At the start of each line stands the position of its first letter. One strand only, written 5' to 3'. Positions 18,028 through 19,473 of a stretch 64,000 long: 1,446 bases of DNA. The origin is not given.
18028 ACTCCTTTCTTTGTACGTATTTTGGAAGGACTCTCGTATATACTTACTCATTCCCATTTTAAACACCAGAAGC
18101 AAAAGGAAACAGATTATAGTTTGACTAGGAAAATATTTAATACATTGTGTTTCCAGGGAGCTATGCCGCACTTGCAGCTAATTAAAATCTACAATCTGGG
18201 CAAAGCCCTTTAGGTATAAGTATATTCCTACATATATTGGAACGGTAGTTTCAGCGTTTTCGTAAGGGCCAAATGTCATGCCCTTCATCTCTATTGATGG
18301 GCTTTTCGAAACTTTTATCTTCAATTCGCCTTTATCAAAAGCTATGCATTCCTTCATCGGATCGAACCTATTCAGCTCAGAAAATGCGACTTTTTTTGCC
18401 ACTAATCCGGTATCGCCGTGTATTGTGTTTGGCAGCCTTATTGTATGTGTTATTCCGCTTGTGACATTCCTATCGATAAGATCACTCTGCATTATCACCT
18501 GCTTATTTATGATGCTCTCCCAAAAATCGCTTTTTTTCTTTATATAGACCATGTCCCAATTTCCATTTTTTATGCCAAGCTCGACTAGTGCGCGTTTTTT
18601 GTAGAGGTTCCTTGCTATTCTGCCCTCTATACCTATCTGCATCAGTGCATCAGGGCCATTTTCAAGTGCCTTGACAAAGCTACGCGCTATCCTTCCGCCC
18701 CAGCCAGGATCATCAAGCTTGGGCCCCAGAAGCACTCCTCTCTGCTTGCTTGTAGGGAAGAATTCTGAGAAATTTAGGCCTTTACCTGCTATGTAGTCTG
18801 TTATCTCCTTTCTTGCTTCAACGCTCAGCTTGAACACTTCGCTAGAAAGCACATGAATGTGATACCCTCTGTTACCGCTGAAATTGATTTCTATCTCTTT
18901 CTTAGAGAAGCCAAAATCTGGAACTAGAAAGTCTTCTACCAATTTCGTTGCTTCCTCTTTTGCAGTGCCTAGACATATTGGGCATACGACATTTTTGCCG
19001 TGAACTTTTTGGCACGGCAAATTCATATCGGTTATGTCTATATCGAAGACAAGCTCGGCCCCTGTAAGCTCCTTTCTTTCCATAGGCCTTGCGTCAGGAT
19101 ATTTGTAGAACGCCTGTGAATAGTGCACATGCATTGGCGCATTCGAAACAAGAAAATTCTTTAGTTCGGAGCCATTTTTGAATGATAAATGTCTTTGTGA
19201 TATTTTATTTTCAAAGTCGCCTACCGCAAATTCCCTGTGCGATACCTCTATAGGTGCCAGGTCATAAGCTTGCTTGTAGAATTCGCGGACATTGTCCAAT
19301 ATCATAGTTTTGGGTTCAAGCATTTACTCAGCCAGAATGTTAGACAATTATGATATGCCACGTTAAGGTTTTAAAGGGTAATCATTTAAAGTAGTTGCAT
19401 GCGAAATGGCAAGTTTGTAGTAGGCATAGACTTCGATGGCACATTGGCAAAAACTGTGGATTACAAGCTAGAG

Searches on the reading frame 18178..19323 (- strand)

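Call 74: search_protein_families(library=pfam, proteins=[window:18178-19323:-], max_evalue=0.00001)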
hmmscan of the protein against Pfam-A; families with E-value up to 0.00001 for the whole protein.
window:18178-19323:- (381 aa): 1 family
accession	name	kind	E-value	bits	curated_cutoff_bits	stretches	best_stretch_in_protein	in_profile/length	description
PF01896.25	DNA_primase_S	-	5.8e-18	66.2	26.8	1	93-312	1-161/163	DNA primase small subunit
